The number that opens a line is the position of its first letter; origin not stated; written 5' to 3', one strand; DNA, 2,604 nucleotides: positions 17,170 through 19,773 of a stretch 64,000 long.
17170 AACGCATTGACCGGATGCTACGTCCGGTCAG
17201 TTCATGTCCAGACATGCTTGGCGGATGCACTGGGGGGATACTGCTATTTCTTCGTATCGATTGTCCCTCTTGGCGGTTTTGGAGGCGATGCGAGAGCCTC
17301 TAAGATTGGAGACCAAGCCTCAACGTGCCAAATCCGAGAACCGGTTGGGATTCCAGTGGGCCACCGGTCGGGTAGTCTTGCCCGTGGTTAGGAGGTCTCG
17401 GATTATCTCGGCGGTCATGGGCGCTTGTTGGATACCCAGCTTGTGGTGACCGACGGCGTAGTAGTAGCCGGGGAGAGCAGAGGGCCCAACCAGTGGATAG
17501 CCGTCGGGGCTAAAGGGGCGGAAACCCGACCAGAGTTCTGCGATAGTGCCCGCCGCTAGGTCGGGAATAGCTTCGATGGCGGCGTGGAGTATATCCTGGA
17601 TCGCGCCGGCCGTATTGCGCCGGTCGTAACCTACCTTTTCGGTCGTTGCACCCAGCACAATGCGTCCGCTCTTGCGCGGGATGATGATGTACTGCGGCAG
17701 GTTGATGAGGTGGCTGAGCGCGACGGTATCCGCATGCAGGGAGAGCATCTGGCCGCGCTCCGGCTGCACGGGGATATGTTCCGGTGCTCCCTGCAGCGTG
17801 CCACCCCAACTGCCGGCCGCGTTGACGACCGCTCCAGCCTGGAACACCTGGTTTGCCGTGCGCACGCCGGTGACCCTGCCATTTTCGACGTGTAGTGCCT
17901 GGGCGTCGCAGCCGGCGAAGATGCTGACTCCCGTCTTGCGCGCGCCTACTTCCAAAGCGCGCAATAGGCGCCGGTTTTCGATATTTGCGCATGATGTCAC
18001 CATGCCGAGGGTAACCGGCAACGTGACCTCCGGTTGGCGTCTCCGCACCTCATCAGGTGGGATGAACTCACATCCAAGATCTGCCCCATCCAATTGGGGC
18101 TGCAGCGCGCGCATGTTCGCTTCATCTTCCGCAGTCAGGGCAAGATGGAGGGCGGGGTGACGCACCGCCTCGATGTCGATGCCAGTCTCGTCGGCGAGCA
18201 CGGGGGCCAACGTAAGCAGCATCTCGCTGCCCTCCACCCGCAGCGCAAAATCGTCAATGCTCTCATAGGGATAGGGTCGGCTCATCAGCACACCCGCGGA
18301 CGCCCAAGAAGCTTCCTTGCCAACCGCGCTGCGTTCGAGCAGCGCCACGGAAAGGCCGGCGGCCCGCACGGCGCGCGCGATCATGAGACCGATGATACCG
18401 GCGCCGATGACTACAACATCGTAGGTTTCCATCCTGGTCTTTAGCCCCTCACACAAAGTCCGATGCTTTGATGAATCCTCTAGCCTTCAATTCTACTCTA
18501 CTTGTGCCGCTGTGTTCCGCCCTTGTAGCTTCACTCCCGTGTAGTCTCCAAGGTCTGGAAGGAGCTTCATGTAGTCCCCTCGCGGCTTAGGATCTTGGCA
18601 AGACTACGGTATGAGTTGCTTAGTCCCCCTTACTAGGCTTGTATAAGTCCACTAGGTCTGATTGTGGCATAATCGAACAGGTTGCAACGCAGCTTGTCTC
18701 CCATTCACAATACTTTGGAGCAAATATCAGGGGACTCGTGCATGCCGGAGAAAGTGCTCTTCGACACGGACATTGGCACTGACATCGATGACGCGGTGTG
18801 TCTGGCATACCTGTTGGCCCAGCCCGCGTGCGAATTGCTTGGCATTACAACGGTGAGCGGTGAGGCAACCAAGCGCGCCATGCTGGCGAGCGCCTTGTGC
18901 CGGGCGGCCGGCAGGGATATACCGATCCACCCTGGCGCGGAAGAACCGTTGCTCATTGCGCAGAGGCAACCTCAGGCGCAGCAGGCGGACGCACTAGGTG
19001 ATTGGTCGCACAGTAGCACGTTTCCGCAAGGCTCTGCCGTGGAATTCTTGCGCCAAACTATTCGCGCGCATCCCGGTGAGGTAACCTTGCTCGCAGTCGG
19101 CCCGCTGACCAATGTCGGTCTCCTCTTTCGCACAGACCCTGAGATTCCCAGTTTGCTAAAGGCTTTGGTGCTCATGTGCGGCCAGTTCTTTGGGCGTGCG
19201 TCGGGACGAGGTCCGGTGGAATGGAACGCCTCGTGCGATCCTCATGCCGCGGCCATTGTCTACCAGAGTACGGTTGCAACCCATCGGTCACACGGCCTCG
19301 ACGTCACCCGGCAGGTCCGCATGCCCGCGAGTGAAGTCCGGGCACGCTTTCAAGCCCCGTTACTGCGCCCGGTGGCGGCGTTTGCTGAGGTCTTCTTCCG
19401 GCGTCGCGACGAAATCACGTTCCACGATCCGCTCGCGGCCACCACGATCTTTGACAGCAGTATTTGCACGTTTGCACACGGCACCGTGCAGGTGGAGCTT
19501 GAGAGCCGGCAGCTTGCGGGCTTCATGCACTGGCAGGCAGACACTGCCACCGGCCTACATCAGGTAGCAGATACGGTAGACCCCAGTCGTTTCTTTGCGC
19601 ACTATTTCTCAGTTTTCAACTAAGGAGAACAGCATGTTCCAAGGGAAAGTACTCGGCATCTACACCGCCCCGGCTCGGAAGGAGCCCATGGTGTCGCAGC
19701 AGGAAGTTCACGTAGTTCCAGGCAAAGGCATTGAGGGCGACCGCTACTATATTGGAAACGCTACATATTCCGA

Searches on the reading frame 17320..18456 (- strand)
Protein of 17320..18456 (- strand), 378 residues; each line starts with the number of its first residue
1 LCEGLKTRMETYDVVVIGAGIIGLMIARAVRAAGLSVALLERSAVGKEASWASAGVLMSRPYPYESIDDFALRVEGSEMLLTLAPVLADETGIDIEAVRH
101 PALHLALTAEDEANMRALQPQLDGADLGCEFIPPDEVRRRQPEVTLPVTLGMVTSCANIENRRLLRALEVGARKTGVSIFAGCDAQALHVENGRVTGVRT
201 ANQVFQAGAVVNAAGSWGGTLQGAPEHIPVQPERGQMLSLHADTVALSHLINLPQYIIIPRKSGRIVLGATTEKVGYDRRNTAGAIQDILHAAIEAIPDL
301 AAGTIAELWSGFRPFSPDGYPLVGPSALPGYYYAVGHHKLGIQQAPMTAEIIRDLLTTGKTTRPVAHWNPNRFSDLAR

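Call 6: search_protein_families(library=pfam, proteins=[window:17320-18456:-], max_evalue=0.01)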
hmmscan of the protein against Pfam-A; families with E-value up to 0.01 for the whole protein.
window:17320-18456:- (378 aa): 11 families
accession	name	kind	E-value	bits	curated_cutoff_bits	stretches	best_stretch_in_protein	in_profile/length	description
PF01266.30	DAO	-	4.1e-65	221.1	27.9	1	13-355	1-353/353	FAD dependent oxidoreductase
PF00890.30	FAD_binding_2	-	3.2e-11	43.5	20.4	2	13-60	1-49/414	FAD binding domain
PF03486.20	HI0933_like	-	5.2e-06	26.5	50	1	13-47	2-37/244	HI0933-like protein Rossmann domain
PF01494.25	FAD_binding_3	-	2.7e-05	24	22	1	12-46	2-36/349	FAD binding domain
PF07992.20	Pyr_redox_2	-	4e-05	23.6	26.1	1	4-43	135-174/291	Pyridine nucleotide-disulphide oxidoreductase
PF00070.33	Pyr_redox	-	7.8e-05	23.6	22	1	14-43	2-31/82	Pyridine nucleotide-disulphide oxidoreductase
PF13738.12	Pyr_redox_3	-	0.00035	20.4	30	0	15-47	1-34/305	Pyridine nucleotide-disulphide oxidoreductase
PF05834.18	Lycopene_cycl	-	0.0018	17.9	23.4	1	13-44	1-34/380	Lycopene cyclase protein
PF01946.23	Thi4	-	0.0021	17.8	26.2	1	11-45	17-52/235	Thi4 family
PF02737.24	3HCDH_N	-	0.003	17.9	22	1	14-45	2-33/180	3-hydroxyacyl-CoA dehydrogenase, NAD binding domain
PF13450.12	NAD_binding_8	-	0.0064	17.2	21.9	1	16-43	1-28/68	NAD(P)-binding Rossmann-like domain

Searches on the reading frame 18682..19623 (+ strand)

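Call 6: search_protein_families(library=pfam, proteins=[window:18682-19623:+], max_evalue=0.01)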
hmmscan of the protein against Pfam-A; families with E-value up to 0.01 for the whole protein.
window:18682-19623:+ (313 aa): 1 family
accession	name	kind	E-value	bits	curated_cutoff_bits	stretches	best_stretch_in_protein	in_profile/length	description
PF01156.24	IU_nuc_hydro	-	2.8e-56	191.8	34.2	1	25-305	1-296/297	Inosine-uridine preferring nucleoside hydrolase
